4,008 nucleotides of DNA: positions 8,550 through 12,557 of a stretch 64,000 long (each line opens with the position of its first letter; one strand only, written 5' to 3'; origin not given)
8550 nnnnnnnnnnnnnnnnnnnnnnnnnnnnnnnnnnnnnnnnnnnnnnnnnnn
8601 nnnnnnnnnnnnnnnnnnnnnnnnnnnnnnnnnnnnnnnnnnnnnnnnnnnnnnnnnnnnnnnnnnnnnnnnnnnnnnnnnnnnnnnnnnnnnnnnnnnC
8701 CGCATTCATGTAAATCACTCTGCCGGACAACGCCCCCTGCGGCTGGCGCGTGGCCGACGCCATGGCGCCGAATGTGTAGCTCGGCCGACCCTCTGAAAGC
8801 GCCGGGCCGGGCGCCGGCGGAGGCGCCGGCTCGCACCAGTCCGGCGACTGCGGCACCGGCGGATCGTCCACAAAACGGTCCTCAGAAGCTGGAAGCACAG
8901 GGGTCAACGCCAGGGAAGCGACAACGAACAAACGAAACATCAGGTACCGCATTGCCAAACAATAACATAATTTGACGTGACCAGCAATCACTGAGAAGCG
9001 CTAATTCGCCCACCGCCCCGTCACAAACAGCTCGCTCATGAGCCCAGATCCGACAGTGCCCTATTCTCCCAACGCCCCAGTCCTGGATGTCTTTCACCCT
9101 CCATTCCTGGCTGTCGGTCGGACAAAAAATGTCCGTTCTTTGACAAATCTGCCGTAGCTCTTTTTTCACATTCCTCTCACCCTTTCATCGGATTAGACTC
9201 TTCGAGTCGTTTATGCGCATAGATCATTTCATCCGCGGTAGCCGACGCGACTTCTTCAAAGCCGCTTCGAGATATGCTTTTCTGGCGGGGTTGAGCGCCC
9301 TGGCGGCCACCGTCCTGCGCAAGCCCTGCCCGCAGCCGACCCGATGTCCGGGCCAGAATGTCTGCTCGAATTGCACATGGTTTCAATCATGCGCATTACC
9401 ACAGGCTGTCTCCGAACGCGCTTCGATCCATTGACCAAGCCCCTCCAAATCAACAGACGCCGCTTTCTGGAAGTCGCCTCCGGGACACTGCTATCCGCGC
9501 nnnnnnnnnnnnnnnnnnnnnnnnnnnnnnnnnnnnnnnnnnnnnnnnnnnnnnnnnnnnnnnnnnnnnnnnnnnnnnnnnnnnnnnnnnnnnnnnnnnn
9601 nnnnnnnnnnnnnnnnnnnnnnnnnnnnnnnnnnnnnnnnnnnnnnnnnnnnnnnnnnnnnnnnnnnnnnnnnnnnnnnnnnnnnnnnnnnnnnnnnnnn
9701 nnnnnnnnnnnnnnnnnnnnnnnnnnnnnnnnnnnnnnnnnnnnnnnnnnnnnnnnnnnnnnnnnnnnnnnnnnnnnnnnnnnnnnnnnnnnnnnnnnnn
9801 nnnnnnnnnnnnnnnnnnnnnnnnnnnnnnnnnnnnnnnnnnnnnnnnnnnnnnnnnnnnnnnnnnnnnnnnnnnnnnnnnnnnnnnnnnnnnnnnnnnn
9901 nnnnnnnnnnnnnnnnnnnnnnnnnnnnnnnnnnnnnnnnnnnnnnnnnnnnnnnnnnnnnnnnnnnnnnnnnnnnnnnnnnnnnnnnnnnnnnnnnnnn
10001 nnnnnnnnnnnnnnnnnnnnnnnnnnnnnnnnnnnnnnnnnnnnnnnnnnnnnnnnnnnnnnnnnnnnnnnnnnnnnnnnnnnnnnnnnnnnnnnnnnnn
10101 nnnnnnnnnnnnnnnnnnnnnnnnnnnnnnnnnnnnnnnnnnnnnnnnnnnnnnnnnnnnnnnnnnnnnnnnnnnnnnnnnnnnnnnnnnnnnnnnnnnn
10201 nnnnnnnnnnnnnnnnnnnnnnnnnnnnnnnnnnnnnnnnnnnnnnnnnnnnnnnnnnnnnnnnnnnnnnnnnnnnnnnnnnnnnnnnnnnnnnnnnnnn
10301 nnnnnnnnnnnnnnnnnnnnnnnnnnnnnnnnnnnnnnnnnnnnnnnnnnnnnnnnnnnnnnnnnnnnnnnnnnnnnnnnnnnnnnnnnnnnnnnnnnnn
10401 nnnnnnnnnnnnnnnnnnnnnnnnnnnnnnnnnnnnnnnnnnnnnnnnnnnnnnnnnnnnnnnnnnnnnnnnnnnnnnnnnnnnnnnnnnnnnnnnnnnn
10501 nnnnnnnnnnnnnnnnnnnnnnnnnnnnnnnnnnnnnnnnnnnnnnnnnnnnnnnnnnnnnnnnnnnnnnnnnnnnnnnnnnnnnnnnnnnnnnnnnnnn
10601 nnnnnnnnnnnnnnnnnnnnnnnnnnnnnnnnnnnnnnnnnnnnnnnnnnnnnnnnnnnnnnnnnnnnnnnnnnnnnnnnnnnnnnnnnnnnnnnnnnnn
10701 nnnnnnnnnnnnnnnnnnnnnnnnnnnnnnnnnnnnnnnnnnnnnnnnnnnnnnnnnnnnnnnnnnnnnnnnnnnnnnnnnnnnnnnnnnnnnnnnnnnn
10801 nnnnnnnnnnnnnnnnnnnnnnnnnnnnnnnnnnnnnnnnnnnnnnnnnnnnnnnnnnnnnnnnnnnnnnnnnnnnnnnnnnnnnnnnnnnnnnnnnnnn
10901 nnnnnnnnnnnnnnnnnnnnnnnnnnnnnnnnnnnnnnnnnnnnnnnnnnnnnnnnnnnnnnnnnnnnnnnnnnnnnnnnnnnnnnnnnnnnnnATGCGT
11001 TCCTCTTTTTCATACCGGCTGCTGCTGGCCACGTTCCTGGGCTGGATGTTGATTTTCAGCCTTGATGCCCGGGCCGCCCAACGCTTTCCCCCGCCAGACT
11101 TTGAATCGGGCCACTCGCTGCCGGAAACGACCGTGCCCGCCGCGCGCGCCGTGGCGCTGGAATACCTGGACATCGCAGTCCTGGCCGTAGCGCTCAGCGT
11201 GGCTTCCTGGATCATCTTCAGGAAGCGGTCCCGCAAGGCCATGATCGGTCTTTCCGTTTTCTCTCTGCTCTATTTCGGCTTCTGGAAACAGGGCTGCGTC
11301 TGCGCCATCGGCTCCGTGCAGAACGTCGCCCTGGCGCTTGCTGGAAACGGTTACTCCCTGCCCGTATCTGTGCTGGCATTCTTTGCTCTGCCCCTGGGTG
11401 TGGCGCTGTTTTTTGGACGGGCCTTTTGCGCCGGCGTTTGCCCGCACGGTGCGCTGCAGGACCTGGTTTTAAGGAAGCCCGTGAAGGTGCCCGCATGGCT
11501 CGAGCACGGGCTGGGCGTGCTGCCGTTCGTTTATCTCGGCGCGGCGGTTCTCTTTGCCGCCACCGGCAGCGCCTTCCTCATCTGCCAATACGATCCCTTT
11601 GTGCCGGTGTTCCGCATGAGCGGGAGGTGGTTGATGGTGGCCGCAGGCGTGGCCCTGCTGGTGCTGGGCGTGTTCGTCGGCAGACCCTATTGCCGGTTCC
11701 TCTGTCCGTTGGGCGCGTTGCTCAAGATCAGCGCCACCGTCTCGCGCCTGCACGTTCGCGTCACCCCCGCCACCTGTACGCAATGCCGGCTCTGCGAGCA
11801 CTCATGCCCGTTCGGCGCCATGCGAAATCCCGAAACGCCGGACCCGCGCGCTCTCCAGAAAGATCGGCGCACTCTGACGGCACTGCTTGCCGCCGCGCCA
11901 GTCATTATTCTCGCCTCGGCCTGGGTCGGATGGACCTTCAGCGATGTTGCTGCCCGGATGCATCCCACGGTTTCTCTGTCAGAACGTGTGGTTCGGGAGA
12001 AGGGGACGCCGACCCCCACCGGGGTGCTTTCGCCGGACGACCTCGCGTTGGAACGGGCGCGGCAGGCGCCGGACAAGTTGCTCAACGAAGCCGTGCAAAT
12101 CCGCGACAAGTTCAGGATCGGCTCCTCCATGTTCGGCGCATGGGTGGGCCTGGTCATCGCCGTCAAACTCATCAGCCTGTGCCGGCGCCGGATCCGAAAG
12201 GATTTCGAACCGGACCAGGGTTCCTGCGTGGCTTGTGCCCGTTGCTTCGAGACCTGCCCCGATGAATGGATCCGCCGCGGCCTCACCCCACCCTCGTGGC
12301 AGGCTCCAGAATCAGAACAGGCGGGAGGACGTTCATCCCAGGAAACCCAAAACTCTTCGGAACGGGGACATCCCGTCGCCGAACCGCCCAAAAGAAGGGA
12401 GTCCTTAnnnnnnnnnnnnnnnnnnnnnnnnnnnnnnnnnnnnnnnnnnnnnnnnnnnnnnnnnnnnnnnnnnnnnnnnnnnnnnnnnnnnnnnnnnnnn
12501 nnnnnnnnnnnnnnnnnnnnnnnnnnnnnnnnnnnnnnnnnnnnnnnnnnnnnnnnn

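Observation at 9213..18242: Seven-gene, fully stop/start-overlapped operon linking a cytoplasmic NADH flavoprotein/Fe-S module to a NapGH-like conduit and Tat-exported periplasmic proteins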

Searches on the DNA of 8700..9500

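Call 74: search_rna_families(source=window, start=8700, end=9500, threshold=evalue, max_evalue=1)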
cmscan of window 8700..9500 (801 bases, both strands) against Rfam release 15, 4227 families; matches with E-value up to 1: 0.
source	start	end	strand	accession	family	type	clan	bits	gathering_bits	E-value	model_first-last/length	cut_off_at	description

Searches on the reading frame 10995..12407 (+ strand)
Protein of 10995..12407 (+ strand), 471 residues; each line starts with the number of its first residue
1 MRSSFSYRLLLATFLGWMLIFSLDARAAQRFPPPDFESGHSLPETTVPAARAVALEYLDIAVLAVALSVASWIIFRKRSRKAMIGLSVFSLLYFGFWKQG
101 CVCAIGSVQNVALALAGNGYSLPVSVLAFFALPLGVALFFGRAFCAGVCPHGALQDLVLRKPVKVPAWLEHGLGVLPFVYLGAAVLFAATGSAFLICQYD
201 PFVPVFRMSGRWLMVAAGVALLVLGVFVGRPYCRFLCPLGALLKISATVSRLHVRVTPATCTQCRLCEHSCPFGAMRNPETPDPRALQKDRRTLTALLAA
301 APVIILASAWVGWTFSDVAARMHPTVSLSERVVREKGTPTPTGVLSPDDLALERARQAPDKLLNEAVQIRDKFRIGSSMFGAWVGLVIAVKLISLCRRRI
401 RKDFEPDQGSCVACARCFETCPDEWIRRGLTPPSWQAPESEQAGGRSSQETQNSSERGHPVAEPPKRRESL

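Call 5: search_protein_families(library=pfam, proteins=[window:10995-12407:+], max_evalue=0.01)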
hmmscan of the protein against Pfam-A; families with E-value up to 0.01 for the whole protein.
window:10995-12407:+ (471 aa): 11 families
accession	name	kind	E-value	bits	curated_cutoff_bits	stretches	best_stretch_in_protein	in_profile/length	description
PF12801.12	Fer4_5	-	3e-15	56.3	22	2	123-161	2-40/48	4Fe-4S binding domain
PF13187.11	Fer4_9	-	1.8e-08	34.7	27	1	261-289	2-30/52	4Fe-4S dicluster domain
PF00037.32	Fer4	-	2.4e-08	33.9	21.1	1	256-276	3-23/24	4Fe-4S binding domain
PF13484.11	Fer4_16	-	3.5e-08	34.6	30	1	260-288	1-30/66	4Fe-4S double cluster binding domain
PF12838.12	Fer4_7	-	4e-08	34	27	1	233-275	8-52/52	4Fe-4S dicluster domain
PF12837.12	Fer4_6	-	7.2e-08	32.5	25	1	254-275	2-23/24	4Fe-4S binding domain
PF13237.11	Fer4_10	-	6.8e-07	29.6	25.5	1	254-275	2-22/53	4Fe-4S dicluster domain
PF14697.11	Fer4_21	-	5.7e-06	26.8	35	1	233-274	14-55/59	4Fe-4S dicluster domain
PF13183.11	Fer4_8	-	3.4e-05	24.7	27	1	260-290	4-35/68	4Fe-4S dicluster domain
PF25160.1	LdpA_Fe-S-bd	-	0.0038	17.4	27.6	0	410-427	27-44/49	LdpA Fe-S cluster-binding domain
PF12798.12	Fer4_3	-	0.0061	17.8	27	0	261-275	1-15/15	4Fe-4S binding domain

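Call 6: search_protein_families(library=ncbifam, proteins=[window:10995-12407:+], max_evalue=0.01)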
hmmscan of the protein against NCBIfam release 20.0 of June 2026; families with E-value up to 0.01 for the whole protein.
window:10995-12407:+ (471 aa): 26 families (the best 25 are shown)
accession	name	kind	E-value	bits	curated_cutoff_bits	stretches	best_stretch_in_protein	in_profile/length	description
NF046105.1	TransRegNosR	equivalog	8.9e-14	50.7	1000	1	62-277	413-645/680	transcriptional regulator NosR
TIGR02163.1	napH_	subfamily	1e-11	44.9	213.05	1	137-272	74-214/255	NapH/MauN family ferredoxin-type protein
NF007013.0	PRK09477.1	equivalog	9.7e-11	41.3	234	1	137-272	97-237/286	quinol dehydrogenase ferredoxin subunit NapH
NF038196.1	ferrodoxin_EFR1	subfamily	4.1e-07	30.3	75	0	388-436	165-211/242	EFR1 family ferrodoxin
TIGR01971.1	NuoI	subfamily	4.9e-07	29.4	113.05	0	397-428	69-100/121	NADH-quinone oxidoreductase, chain I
NF045874.1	Vhu_polyferre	exception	5.8e-06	25.3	600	1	382-428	170-215/381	F420-non-reducing hydrogenase associated-polyferredoxin VhuB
NF041715.1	arsenate_red_ArrB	equivalog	5.9e-06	26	450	1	232-307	64-134/233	arsenate respiratory reductase iron-sulfur subunit ArrB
NF058577.1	FdxA_fam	equivalog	1.8e-05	24.8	65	0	233-275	15-52/52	4Fe-4S ferredoxin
TIGR01944.1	rnfB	subfamily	4.8e-05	23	68.7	1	226-290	114-174/190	RnfABCDGE type electron transport complex subunit B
NF040864.1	HgcB_ferredoxin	equivalog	0.00015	21.5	99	0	232-277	21-62/93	mercury methylation ferredoxin HgcB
TIGR02951.1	DMSO_dmsB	equivalog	0.00027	21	214.1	1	230-277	69-113/161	DMSO/selenate family reductase complex B subunit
NF040770.1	hetero_SS_HdrA2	exception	0.00028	19.1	1100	1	248-334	595-681/777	CoB-CoM heterodisulfide reductase HdrA2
NF042909.1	FMH_DH_FwdF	exception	0.00038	19.7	375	0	249-276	45-72/336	tungsten-dependent formylmethanofuran dehydrogenase subunit FwdF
NF009053.0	PRK12387.1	subfamily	0.0006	19.6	204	0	401-427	65-91/180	formate hydrogenlyase complex iron-sulfur subunit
NF006221.0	PRK08348.1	subfamily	0.00092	18.9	124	0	228-277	47-93/136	NADH-plastoquinone oxidoreductase subunit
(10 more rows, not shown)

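Call 43: search_solved_structures(query=window:10995-12407:+, max_evalue=0.01)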
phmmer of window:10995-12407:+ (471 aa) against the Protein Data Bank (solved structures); distinct sequences matched with E-value up to 0.01: 0.
